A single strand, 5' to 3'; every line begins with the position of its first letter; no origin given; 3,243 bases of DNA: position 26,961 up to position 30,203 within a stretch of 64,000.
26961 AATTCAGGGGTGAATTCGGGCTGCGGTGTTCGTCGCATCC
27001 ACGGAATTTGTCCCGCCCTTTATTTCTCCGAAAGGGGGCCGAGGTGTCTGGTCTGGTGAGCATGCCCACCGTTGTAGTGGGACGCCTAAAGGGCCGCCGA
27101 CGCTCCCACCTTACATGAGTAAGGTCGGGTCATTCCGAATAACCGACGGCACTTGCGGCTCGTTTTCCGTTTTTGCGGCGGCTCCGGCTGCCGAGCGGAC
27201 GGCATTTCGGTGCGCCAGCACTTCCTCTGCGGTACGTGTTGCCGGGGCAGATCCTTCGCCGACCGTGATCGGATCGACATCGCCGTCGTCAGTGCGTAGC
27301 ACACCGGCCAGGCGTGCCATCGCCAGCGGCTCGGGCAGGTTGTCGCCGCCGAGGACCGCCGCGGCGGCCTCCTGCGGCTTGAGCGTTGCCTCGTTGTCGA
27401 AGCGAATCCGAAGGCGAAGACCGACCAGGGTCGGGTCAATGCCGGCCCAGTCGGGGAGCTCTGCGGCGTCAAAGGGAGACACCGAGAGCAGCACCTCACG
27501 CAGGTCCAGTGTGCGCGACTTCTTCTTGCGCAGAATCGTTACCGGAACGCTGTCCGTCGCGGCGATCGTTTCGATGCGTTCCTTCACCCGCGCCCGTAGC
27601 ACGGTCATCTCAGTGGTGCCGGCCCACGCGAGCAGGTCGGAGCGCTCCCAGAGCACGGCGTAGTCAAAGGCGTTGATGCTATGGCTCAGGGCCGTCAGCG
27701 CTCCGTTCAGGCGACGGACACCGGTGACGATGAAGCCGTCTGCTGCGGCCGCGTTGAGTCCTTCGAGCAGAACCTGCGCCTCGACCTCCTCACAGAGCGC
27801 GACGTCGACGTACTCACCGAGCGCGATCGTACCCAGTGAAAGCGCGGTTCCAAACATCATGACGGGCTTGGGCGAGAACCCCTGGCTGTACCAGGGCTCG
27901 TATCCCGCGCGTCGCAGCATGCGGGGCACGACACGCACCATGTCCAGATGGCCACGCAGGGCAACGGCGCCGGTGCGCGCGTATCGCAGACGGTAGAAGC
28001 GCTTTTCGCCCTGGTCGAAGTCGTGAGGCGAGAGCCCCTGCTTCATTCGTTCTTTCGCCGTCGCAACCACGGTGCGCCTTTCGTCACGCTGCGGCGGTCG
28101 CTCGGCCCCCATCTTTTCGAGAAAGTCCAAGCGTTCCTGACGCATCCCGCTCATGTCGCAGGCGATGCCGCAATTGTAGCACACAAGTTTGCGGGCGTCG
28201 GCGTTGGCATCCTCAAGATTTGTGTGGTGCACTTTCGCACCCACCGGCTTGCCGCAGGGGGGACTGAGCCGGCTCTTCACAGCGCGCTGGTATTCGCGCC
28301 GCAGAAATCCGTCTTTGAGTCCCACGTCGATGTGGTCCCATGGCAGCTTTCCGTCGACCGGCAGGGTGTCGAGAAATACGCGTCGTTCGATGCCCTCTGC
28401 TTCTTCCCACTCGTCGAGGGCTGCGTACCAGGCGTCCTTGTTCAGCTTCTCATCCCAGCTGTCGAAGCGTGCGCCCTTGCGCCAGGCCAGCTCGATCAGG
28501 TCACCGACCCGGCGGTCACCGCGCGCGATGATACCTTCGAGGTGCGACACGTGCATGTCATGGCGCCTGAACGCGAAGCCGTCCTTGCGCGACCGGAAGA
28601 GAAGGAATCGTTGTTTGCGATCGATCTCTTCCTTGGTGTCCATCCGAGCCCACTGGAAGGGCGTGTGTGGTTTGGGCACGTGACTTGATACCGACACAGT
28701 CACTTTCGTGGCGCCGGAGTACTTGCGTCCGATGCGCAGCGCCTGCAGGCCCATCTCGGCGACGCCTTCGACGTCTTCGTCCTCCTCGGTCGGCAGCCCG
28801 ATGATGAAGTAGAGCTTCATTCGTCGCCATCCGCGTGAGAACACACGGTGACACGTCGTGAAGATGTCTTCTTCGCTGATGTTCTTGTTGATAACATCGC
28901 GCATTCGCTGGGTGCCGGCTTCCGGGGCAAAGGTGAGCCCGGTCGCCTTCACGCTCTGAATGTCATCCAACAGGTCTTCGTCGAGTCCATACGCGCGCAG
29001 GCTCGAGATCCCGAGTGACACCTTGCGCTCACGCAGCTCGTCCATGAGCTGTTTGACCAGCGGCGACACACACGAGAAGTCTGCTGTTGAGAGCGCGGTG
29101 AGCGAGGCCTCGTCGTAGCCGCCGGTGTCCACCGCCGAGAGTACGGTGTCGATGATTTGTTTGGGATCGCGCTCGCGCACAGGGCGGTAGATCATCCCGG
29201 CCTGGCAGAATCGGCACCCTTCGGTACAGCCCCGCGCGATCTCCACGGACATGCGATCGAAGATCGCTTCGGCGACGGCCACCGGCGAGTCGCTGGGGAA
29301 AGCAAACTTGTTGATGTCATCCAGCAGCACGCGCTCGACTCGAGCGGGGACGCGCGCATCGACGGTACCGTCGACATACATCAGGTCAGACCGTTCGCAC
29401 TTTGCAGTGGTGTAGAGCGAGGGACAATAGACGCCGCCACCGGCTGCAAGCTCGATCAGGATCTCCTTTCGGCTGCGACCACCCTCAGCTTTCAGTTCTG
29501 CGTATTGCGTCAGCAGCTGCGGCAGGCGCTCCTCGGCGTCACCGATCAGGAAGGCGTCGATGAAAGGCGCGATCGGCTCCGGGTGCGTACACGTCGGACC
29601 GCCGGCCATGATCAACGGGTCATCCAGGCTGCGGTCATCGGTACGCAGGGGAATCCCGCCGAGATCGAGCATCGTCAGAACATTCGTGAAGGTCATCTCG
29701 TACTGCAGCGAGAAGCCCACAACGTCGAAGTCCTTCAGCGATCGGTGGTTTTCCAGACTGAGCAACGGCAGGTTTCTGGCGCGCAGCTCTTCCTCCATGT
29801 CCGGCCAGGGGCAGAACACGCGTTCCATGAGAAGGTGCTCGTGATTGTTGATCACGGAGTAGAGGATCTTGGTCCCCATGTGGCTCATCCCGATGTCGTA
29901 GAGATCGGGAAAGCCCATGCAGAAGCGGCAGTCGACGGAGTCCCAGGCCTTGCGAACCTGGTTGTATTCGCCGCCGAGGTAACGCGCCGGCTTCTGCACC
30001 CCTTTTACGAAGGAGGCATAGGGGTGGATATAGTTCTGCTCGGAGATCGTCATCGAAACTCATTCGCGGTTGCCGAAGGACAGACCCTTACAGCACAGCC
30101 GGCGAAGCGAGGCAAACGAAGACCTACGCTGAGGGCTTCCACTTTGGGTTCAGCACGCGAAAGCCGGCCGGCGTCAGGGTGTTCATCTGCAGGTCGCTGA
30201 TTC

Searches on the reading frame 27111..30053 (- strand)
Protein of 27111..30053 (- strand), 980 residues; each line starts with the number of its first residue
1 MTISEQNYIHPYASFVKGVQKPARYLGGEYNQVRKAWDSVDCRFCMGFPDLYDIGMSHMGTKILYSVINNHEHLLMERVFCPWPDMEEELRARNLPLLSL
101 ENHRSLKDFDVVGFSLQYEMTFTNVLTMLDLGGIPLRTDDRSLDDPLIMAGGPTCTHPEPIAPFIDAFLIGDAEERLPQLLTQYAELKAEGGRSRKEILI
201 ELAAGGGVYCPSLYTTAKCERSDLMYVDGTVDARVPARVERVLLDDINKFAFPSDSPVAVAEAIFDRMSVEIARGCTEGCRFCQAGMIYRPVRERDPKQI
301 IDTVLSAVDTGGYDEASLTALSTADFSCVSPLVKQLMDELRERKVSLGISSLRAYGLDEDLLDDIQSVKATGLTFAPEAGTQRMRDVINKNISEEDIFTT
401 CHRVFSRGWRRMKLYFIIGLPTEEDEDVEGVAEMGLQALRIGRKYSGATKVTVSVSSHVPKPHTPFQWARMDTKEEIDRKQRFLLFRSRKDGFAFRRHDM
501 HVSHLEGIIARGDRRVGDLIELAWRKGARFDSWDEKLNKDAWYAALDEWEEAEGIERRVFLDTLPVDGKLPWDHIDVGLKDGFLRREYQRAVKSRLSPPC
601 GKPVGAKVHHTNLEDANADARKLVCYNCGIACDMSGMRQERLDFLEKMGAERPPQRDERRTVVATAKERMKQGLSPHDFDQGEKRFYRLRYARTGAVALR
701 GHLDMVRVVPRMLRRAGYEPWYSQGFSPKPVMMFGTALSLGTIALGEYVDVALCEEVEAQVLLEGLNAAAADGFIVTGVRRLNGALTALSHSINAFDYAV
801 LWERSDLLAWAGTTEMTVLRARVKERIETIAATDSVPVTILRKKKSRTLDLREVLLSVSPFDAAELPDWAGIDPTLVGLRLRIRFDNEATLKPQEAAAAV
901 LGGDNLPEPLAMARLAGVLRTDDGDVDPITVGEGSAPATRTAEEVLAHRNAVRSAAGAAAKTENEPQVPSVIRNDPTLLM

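Call 36: search_protein_families(library=pfam, proteins=[window:27111-30053:-], max_evalue=0.001)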
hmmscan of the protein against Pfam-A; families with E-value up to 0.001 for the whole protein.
window:27111-30053:- (980 aa): 3 families
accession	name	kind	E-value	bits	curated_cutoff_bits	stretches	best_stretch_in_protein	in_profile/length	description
PF19864.5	Radical_SAM_N2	-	5.3e-59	198.5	29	1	60-211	1-151/151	Radical SAM proteins, N-terminal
PF10105.14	DUF2344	-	1.6e-34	119.7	23.8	1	687-859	2-154/176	Uncharacterized protein conserved in bacteria (DUF2344)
PF04055.27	Radical_SAM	-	4.2e-17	63.3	29.5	1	270-433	1-164/166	Radical SAM superfamily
